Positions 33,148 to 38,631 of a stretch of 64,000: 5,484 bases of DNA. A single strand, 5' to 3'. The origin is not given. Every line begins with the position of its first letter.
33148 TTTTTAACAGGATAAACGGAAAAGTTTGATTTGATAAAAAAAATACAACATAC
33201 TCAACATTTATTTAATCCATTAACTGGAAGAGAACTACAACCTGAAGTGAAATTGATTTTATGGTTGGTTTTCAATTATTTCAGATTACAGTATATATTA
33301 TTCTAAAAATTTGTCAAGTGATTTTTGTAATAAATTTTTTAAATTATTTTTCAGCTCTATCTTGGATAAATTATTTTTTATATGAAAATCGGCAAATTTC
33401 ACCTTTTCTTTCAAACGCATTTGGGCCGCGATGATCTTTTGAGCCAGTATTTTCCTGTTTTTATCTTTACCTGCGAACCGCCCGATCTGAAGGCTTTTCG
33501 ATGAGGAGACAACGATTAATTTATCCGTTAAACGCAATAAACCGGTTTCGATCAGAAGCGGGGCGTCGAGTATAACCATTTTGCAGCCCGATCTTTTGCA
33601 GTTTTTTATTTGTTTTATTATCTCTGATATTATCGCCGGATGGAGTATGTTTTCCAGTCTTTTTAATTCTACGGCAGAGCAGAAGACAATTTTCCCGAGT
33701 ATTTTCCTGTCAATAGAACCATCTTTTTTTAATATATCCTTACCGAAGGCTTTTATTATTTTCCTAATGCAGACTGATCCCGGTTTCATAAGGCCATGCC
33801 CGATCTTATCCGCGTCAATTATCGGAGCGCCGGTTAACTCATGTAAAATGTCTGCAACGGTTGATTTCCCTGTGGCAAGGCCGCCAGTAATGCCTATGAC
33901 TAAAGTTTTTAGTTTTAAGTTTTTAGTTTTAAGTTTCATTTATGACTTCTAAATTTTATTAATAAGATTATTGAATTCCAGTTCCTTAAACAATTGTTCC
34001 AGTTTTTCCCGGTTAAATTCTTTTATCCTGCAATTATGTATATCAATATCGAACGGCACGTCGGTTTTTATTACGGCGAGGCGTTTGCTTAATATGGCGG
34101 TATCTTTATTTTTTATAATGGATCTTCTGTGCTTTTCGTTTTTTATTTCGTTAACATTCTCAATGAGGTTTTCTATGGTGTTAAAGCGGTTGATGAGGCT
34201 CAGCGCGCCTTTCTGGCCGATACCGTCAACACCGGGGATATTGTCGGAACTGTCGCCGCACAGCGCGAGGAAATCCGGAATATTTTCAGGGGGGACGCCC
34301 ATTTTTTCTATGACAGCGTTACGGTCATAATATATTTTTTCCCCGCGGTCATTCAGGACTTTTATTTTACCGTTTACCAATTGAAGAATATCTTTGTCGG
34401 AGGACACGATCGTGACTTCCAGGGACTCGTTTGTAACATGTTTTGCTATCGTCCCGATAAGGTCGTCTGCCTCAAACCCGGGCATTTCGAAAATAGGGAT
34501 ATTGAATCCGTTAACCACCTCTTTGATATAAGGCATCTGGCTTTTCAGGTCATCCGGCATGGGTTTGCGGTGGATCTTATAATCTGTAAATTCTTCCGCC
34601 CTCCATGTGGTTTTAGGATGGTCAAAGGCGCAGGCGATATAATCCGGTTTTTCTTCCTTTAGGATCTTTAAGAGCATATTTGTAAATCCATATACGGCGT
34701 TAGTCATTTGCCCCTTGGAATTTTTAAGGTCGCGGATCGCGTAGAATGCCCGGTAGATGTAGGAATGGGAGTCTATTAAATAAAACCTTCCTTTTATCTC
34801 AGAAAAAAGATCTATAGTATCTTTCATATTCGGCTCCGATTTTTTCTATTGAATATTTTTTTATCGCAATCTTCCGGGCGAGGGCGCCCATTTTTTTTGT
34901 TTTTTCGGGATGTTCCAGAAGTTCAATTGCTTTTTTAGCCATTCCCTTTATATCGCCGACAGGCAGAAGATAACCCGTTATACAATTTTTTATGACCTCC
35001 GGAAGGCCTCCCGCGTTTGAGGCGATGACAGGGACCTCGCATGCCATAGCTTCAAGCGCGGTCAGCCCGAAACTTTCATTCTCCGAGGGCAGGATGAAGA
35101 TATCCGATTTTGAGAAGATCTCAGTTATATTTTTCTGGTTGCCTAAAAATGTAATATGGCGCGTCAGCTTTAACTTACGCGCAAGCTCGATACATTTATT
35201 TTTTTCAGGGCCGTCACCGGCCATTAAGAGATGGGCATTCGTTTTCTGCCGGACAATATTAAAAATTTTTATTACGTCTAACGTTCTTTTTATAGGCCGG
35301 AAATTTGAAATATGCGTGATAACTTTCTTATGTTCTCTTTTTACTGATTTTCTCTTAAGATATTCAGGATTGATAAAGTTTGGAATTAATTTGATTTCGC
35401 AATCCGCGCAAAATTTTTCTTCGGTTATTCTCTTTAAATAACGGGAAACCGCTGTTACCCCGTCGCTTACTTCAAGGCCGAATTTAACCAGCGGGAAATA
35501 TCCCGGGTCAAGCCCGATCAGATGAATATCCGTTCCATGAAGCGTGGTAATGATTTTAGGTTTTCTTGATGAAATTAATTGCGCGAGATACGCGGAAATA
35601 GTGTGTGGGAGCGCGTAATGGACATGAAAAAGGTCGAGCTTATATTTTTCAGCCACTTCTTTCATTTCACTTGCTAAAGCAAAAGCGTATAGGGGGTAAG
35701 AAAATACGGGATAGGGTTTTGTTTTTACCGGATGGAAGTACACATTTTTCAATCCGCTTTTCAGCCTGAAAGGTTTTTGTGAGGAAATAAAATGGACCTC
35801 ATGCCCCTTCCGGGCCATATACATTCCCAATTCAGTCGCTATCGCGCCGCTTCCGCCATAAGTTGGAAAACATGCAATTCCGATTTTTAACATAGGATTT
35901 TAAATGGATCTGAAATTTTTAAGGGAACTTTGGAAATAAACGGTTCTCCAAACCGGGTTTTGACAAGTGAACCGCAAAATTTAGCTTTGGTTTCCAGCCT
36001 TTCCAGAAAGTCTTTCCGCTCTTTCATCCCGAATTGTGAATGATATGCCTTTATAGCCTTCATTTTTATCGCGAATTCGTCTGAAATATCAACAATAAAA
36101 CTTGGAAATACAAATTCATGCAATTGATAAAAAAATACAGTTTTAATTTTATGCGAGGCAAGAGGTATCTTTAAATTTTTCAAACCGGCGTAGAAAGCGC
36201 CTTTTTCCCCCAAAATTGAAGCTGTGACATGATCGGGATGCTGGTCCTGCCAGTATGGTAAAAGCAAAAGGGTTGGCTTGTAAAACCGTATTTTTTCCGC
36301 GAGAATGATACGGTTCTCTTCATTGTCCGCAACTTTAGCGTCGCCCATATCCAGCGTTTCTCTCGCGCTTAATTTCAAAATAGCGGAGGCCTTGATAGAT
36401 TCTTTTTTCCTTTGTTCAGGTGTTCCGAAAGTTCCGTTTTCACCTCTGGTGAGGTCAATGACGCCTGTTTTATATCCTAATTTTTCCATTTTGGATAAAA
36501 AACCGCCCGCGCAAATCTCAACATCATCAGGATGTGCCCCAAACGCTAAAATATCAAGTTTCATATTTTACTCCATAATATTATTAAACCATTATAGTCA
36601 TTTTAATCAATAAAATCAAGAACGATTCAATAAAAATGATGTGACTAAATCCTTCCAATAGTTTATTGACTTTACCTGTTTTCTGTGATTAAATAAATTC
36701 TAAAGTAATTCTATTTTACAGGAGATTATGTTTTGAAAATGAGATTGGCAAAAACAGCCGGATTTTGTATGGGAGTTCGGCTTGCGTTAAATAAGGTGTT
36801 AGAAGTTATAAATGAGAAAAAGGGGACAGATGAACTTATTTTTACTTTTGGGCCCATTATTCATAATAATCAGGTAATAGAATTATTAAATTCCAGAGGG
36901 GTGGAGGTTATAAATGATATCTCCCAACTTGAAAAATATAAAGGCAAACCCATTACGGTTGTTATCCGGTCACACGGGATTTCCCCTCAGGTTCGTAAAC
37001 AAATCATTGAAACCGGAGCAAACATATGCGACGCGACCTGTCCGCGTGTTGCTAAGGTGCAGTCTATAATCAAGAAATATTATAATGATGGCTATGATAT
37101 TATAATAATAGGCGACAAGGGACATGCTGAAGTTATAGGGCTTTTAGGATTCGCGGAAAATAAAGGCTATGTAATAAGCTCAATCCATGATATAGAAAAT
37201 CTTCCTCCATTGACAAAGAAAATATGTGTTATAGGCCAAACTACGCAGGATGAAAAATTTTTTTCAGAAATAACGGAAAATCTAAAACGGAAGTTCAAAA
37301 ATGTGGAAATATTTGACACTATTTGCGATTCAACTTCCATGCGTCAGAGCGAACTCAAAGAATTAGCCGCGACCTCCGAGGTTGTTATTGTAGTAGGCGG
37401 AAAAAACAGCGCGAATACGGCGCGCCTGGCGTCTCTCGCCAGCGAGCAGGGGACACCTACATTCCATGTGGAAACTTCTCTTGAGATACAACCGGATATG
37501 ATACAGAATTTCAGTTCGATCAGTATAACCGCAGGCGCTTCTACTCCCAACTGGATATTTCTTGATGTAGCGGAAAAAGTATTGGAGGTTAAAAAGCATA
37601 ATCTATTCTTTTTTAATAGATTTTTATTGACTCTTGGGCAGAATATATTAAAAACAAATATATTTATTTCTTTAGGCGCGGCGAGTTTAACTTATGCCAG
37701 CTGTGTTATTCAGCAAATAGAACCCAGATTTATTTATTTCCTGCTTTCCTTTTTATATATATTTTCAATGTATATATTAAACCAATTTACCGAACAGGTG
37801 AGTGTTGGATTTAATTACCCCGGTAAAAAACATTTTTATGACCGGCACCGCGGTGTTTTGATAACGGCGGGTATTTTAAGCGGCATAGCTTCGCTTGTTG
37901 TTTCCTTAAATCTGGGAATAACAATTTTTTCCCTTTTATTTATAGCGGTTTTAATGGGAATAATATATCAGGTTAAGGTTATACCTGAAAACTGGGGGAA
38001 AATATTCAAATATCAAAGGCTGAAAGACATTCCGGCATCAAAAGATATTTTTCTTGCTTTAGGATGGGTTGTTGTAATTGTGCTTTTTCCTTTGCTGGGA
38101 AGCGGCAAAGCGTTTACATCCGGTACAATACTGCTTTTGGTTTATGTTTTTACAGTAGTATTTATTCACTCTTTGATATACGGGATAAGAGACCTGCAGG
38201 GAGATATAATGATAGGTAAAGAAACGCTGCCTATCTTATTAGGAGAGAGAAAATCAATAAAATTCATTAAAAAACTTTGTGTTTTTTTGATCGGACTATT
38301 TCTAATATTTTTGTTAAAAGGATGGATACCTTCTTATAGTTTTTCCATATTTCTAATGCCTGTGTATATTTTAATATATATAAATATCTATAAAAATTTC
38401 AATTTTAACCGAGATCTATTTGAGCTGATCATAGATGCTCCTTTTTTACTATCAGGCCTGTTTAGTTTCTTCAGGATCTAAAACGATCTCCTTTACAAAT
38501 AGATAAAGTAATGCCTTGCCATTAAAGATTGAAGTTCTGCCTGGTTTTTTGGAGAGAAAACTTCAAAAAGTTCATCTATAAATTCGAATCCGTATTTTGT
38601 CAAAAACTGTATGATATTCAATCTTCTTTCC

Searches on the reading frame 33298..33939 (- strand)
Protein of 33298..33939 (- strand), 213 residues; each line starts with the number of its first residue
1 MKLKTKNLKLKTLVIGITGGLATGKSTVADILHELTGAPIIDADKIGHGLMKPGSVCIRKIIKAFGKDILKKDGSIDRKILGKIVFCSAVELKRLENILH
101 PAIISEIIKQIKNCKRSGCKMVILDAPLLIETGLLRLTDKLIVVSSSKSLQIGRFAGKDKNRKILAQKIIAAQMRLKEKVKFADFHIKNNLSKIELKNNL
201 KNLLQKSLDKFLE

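Call 49: search_protein_families(library=pfam, proteins=[window:33298-33939:-], max_evalue=0.00001)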
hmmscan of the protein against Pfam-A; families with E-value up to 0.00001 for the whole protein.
window:33298-33939:- (213 aa): 1 family
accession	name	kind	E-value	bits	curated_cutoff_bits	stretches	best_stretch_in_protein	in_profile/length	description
PF01121.26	CoaE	-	6.6e-49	166.5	27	1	13-191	1-176/180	Dephospho-CoA kinase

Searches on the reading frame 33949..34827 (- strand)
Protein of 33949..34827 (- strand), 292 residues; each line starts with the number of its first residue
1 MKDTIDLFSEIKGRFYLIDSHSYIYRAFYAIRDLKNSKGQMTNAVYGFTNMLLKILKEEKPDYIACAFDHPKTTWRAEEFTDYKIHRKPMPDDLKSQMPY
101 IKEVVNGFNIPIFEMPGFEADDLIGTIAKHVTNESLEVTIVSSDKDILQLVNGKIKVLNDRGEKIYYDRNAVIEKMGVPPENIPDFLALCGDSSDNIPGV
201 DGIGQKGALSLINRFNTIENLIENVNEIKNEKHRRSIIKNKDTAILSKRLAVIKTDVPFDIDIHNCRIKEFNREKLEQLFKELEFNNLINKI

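Call 49: search_protein_families(library=pfam, proteins=[window:33949-34827:-], max_evalue=0.00001)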
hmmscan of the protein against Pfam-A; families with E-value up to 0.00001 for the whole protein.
window:33949-34827:- (292 aa): 2 families
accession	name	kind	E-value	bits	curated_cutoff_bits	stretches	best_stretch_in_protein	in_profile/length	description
PF02739.22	5_3_exonuc_N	-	2.8e-62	209.7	34.3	1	15-177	2-164/164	5'-3' exonuclease, N-terminal resolvase-like domain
PF01367.25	5_3_exonuc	-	1.2e-32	112.7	40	1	178-273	1-96/97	5'-3' exonuclease, C-terminal SAM fold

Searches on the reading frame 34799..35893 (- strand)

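Call 49: search_protein_families(library=pfam, proteins=[window:34799-35893:-], max_evalue=0.00001)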
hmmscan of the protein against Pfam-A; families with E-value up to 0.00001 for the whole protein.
window:34799-35893:- (364 aa): 7 families
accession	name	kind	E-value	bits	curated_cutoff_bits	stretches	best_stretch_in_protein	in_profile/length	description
PF00534.26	Glycos_transf_1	-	1.8e-42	145.2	26.4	1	180-341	6-171/172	Glycosyl transferases group 1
PF13692.12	Glyco_trans_1_4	-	1.2e-33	116.8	27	1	190-327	2-141/142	Glycosyl transferases group 1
PF13439.12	Glyco_transf_4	-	2e-25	90.2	28.5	1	12-177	1-169/170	Glycosyltransferase Family 4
PF13477.12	Glyco_trans_4_2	-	7.7e-15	55.7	23.4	1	25-149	19-138/139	Glycosyl transferase 4-like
PF20706.3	GT4-conflict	-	2.3e-11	43.7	26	1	220-304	233-323/385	Family 4 Glycosyltransferase in conflict systems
PF13579.12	Glyco_trans_4_4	-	1.1e-09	39.2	29.7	1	13-172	1-157/158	Glycosyl transferase 4-like domain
PF13524.12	Glyco_trans_1_2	-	6.7e-06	26.6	25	0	245-352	30-138/144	Glycosyl transferase-like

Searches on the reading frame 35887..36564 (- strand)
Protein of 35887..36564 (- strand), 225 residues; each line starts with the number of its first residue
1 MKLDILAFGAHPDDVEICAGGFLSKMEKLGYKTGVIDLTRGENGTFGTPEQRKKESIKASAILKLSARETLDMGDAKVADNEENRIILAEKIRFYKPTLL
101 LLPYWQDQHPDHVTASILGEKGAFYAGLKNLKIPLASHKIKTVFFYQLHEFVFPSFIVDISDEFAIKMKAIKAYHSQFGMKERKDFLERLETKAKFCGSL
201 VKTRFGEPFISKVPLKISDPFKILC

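Call 49: search_protein_families(library=pfam, proteins=[window:35887-36564:-], max_evalue=0.00001)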
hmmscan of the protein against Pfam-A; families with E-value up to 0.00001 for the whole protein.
window:35887-36564:- (225 aa): 1 family
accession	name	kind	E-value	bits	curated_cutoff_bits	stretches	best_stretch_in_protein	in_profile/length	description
PF02585.22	PIG-L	-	5.6e-20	72.6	28.2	1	6-116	1-122/129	GlcNAc-PI de-N-acetylase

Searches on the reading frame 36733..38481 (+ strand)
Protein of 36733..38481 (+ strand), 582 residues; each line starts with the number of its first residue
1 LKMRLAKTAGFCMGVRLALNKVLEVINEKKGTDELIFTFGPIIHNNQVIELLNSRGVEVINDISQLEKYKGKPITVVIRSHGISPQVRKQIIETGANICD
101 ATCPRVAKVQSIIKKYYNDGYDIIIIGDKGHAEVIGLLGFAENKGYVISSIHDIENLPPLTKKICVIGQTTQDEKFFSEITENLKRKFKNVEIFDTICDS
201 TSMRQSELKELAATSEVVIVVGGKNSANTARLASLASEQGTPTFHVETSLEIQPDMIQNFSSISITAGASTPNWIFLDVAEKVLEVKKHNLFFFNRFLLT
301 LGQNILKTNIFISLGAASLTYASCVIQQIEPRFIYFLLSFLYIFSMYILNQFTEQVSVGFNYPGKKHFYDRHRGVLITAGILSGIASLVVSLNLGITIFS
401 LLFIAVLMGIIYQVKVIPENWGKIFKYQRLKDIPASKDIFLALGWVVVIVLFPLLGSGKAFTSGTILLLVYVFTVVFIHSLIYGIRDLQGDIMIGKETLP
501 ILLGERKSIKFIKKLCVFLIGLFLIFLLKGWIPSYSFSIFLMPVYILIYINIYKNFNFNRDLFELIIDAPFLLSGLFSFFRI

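Call 51: search_protein_families(library=pfam, proteins=[window:36733-38481:+], max_evalue=0.01)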
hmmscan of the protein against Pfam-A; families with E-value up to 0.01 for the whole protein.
window:36733-38481:+ (582 aa): 3 families
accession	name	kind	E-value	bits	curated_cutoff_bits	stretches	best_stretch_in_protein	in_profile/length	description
PF02401.23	LYTB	-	3.2e-89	299.2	24.5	1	4-283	2-266/267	LytB protein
PF01040.23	UbiA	-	1.1e-14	54.8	34.2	1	377-553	70-232/250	UbiA prenyltransferase family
PF00465.25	Fe-ADH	-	0.0067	16.5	31.3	0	158-245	19-111/168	Iron-containing alcohol dehydrogenase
